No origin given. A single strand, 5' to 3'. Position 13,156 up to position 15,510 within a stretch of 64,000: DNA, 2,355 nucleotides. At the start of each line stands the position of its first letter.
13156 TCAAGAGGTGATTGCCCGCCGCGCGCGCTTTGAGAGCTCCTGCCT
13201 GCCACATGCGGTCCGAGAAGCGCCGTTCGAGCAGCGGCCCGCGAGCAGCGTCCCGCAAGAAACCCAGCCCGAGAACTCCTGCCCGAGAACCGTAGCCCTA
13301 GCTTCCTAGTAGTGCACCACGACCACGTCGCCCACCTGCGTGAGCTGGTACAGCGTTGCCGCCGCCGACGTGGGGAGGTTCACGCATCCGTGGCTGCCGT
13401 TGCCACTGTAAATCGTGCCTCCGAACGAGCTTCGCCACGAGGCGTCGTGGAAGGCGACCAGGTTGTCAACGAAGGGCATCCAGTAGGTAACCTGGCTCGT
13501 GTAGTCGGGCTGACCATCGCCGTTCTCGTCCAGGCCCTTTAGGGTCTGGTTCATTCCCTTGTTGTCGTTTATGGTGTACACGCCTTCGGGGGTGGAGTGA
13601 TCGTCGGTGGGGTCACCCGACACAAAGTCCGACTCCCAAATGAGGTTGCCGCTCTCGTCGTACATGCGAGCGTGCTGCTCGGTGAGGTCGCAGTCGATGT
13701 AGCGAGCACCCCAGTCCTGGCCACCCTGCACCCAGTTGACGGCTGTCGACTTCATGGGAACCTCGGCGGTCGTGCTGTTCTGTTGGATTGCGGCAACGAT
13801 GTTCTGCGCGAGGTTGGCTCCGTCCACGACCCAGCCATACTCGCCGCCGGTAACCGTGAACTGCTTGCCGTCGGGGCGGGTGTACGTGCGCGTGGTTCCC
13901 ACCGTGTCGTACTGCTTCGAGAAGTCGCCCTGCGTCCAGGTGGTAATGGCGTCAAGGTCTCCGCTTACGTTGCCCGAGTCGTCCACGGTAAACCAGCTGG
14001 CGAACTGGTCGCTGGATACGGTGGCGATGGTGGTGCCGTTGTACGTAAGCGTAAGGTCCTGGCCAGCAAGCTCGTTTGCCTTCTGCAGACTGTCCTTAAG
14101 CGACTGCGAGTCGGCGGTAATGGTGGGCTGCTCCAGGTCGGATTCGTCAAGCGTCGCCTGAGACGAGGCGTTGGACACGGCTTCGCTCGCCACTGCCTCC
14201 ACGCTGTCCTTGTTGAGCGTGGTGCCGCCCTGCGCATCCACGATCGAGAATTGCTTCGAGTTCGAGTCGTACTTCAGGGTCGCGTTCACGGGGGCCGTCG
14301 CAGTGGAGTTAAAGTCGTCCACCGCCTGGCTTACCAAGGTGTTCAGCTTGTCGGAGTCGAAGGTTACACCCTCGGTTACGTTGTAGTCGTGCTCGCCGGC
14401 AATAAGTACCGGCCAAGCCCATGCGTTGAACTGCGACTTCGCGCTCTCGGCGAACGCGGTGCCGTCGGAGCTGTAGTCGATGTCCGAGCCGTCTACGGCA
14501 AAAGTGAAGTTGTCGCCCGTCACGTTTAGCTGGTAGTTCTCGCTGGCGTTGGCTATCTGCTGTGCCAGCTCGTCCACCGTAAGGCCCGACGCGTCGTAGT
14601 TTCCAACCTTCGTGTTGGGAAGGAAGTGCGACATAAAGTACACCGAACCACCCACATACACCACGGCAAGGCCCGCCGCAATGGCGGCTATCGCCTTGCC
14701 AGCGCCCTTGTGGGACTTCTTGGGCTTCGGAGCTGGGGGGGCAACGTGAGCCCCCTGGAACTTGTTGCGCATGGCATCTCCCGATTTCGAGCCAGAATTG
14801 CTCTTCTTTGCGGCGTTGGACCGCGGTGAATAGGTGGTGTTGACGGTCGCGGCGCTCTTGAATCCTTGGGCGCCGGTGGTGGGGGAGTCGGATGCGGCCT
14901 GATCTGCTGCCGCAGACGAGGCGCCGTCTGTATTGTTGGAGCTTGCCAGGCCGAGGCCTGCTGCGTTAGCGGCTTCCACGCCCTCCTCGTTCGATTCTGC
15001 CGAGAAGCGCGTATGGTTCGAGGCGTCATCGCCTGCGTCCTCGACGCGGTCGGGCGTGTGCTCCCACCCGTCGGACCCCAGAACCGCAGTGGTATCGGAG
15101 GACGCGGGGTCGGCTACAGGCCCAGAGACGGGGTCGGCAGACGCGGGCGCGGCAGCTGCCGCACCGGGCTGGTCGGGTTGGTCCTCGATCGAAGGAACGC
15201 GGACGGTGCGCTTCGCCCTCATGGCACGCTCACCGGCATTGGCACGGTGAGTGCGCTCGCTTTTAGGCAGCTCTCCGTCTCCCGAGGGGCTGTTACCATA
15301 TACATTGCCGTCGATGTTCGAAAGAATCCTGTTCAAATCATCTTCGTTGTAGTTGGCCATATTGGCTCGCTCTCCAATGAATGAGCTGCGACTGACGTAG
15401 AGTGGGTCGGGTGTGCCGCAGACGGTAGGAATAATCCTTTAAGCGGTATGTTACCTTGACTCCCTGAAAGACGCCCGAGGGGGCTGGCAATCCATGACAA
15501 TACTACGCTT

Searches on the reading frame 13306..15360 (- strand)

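Call 71: search_protein_families(library=pfam, proteins=[window:13306-15360:-], max_evalue=0.00001)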
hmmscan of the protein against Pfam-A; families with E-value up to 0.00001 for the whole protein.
window:13306-15360:- (684 aa): 2 families
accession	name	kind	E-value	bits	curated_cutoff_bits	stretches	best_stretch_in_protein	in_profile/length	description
PF03734.19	YkuD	-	5.5e-20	72.9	23.4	1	553-682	2-146/146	L,D-transpeptidase catalytic domain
PF12229.13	PG_binding_4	-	5.2e-10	40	22.1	0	480-530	64-114/117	Putative peptidoglycan binding domain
